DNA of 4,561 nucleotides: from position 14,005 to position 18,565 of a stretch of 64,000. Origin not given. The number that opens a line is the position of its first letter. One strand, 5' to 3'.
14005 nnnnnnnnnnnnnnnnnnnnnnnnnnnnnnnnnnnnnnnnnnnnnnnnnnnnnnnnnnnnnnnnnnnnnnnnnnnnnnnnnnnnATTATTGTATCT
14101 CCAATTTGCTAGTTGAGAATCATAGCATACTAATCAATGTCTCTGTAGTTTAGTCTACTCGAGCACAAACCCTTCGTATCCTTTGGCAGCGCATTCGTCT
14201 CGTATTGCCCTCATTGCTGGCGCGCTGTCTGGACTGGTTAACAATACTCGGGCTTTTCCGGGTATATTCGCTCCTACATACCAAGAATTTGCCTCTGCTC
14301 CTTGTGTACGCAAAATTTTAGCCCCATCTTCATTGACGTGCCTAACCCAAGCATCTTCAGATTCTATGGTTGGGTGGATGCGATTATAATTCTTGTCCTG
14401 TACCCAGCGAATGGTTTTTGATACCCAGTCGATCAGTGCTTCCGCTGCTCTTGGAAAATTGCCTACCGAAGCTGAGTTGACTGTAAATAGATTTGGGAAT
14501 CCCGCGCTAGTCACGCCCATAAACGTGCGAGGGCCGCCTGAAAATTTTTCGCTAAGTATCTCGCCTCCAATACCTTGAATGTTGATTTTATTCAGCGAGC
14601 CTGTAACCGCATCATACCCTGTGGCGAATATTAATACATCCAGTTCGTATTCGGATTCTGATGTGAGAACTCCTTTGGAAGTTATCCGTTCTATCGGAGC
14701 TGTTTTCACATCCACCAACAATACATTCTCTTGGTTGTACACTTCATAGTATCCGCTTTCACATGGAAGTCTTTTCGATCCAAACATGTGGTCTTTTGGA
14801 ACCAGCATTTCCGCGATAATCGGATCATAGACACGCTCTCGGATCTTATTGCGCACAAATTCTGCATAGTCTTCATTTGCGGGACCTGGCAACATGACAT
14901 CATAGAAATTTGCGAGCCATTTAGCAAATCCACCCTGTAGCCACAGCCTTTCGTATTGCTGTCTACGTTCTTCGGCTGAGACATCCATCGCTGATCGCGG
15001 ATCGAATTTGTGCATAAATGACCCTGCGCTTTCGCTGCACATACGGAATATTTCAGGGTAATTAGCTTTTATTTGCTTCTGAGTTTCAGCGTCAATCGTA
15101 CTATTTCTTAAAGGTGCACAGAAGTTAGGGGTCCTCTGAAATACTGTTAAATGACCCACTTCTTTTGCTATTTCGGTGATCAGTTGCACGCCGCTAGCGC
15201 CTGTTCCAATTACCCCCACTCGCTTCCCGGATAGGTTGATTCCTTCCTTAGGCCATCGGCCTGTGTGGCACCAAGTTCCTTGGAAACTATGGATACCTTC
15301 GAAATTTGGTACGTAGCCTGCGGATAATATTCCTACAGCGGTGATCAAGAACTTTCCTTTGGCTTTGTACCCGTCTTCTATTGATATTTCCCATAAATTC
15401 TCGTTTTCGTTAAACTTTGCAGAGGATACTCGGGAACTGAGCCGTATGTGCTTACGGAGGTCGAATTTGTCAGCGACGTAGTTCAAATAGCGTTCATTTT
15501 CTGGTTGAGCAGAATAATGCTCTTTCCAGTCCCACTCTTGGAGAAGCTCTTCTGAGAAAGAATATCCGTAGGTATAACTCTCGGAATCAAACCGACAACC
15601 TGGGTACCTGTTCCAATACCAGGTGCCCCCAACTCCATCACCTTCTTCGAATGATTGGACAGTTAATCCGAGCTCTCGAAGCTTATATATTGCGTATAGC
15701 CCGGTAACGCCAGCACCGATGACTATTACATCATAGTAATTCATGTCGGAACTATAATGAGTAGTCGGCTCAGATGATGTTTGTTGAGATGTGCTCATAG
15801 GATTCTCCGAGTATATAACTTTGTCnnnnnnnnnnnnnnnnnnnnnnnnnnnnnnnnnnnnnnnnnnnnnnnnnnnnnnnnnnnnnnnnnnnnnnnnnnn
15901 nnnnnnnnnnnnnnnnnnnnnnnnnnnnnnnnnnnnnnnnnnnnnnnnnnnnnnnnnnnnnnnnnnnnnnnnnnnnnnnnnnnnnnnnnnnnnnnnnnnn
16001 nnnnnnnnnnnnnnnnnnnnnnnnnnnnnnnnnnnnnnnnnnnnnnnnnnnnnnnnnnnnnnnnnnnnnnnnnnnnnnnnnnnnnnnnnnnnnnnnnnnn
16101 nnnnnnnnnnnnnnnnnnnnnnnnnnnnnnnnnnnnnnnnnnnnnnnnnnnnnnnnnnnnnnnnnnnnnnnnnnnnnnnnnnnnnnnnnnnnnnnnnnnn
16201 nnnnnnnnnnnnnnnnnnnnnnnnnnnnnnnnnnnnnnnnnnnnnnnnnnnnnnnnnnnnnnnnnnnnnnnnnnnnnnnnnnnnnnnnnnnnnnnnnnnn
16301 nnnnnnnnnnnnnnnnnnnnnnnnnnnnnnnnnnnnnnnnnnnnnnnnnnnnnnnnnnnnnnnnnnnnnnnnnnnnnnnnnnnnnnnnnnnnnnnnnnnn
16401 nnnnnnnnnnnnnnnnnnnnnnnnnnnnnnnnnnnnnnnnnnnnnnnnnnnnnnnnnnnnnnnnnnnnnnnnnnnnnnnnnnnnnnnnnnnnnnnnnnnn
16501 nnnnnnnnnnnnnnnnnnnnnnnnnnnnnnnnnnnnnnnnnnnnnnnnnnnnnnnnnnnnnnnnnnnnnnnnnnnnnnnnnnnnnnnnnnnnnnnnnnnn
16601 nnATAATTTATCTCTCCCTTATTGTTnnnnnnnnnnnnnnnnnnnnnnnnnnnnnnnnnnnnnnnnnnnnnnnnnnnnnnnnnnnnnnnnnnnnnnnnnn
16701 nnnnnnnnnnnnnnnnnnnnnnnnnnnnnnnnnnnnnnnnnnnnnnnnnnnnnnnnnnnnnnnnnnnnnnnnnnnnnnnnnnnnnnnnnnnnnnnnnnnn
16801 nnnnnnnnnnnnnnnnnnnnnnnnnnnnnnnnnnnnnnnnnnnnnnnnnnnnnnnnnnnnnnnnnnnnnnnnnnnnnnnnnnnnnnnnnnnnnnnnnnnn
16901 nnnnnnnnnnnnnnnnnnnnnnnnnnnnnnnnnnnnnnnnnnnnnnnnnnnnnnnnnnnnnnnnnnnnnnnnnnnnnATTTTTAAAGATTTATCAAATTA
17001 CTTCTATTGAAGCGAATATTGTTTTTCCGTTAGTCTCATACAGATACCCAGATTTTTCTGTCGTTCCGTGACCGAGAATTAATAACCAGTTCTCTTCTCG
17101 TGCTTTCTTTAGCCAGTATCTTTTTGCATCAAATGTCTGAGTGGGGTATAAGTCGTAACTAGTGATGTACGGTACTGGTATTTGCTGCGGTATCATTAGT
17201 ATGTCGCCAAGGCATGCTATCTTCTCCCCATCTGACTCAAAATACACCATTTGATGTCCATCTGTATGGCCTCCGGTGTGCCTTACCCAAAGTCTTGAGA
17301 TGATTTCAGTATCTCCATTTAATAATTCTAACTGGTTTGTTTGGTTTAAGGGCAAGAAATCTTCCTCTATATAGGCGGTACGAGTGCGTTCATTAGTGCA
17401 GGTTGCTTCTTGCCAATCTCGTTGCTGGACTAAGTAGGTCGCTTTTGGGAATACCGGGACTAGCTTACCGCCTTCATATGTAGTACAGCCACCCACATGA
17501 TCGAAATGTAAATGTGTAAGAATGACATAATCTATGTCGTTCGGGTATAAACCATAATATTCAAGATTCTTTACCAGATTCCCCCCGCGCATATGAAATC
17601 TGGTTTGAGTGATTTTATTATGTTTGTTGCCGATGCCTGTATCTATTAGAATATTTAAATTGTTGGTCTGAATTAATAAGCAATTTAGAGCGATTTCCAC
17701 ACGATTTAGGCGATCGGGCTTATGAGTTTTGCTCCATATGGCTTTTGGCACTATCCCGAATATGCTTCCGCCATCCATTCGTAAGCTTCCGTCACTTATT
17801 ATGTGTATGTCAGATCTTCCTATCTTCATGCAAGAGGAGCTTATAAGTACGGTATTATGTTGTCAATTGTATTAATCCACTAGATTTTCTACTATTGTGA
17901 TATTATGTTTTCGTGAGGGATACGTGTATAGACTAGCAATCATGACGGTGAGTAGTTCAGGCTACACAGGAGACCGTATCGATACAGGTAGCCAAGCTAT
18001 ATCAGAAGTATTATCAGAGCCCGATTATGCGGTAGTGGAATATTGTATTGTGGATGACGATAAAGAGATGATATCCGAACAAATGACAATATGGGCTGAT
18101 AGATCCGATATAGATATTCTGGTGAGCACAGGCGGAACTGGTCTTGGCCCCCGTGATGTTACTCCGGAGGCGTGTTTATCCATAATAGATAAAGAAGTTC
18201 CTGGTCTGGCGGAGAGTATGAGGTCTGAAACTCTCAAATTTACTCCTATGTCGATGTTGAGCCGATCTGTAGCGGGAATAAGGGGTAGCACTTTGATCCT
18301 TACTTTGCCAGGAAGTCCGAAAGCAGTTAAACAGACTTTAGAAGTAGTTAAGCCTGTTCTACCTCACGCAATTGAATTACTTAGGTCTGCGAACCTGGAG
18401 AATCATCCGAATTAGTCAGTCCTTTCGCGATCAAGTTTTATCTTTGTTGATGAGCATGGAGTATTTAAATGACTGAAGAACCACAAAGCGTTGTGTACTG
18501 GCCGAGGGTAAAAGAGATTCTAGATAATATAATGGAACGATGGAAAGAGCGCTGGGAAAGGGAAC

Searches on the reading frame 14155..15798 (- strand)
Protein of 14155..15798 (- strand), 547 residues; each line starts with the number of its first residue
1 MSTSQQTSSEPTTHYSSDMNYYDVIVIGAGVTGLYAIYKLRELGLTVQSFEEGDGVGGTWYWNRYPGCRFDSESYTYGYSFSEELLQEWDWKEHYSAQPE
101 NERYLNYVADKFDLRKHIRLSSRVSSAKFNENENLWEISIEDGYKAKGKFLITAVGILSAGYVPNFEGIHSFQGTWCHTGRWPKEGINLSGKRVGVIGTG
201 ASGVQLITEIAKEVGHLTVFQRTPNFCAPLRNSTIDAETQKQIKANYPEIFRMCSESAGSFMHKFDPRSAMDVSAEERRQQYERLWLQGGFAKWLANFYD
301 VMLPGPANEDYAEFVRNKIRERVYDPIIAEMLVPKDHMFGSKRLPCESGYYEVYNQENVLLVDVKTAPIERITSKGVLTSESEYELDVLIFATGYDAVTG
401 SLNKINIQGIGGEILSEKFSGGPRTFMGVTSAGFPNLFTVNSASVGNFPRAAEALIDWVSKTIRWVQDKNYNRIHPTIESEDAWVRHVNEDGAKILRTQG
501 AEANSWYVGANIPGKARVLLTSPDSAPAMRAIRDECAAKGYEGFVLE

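Call 4: search_protein_families(library=pfam, proteins=[window:14155-15798:-])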
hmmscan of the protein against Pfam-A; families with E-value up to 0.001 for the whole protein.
window:14155-15798:- (547 aa): 8 families
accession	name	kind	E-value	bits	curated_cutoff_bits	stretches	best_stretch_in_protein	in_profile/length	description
PF00743.25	FMO-like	-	3.4e-16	59.3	22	1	24-219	4-211/532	Flavin-binding monooxygenase-like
PF07992.20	Pyr_redox_2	-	3.1e-12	47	26.1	1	22-245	1-195/291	Pyridine nucleotide-disulphide oxidoreductase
PF13450.12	NAD_binding_8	-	4.4e-12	46.6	21.9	1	26-75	1-50/68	NAD(P)-binding Rossmann-like domain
PF13738.12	Pyr_redox_3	-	5.5e-11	42.7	30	1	25-228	1-201/305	Pyridine nucleotide-disulphide oxidoreductase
PF13434.12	Lys_Orn_oxgnase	-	2.8e-07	30.5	21.3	1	92-227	88-226/339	L-lysine 6-monooxygenase/L-ornithine 5-monooxygenase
PF00070.33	Pyr_redox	-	1.2e-05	26.2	22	0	193-246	1-53/82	Pyridine nucleotide-disulphide oxidoreductase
PF01266.30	DAO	-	1.5e-05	25.1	27.9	1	23-63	1-42/353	FAD dependent oxidoreductase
PF03486.20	HI0933_like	-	0.00029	20.8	50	0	23-57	2-36/244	HI0933-like protein Rossmann domain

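Call 5: search_protein_families(library=ncbifam, proteins=[window:14155-15798:-])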
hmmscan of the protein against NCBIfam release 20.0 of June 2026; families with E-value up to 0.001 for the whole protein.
window:14155-15798:- (547 aa): 12 families
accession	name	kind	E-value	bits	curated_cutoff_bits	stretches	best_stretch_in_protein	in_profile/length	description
NF045818.1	Neo-PentlctneDsynPtlE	equivalog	3.9e-66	223.4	1100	2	20-246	47-281/587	neopentalenolactone/pentalenolactone D synthase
NF040505.1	ArsO_flavin_mono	equivalog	2.5e-23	83.1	425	1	22-227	1-196/346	ArsO family NAD(P)H-dependent flavin-containing monooxygenase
NF009410.0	PRK12771.1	subfamily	8.4e-08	31.2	516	1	23-59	140-176/566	NAD(P)-binding protein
NF058570.1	trimeth_mono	equivalog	1.1e-07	31.4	675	1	50-207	34-210/443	trimethylamine monooxygenase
NF005560.0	PRK07233.1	equivalog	3e-05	23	252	1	24-59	3-38/435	hypothetical protein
TIGR03140.1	AhpF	equivalog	3.5e-05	22.5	502.9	0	118-223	282-384/515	alkyl hydroperoxide reductase subunit F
TIGR01317.1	GOGAT_sm_gam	subfamily_domain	6.7e-05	21.9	447.7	0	183-290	135-237/485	glutamate synthase small subunit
NF005548.0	PRK07208.1-4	equivalog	7.5e-05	21.5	389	1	23-75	5-57/488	hypothetical protein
TIGR02734.1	crtI_fam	subfamily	0.0001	21.2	238.1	1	24-72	1-49/504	phytoene desaturase family protein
NF005547.0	PRK07208.1-3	equivalog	0.00021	20.2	380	1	23-75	6-58/465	hypothetical protein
NF005545.0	PRK07208.1-1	equivalog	0.00042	18.8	451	0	22-90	8-76/504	hypothetical protein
NF002481.1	PRK01747.1-2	equivalog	0.00049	19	600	0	19-54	236-271/611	bifunctional tRNA (5-methylaminomethyl-2-thiouridine)(34)-methyltransferase MnmC2/FAD-dependent 5-carboxymethylaminomethyl-2-thiouridine(34)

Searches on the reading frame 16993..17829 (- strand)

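Call 28: search_protein_families(library=pfam, proteins=[window:16993-17829:-], max_evalue=0.00001)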
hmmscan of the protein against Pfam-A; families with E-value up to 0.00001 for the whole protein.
window:16993-17829:- (278 aa): 2 families
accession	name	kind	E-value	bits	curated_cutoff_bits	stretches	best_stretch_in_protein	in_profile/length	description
PF00753.33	Lactamase_B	-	1.2e-21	78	22.7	1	49-254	7-196/196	Metallo-beta-lactamase superfamily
PF12706.13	Lactamase_B_2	-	7.6e-07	29.4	27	1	59-216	2-149/200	Beta-lactamase superfamily domain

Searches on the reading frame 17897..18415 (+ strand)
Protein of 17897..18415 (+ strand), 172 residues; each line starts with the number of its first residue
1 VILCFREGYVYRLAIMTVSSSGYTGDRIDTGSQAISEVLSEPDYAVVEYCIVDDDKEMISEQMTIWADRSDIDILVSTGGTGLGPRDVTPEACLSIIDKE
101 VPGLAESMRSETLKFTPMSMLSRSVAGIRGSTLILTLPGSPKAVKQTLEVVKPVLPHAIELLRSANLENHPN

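Call 28: search_protein_families(library=pfam, proteins=[window:17897-18415:+], max_evalue=0.00001)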
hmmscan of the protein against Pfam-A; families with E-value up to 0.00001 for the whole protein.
window:17897-18415:+ (172 aa): 1 family
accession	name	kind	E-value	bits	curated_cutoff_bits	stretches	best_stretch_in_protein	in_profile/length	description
PF00994.29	MoCF_biosynth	-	6.8e-31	107.4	26.6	1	14-157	1-144/144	Probable molybdopterin binding domain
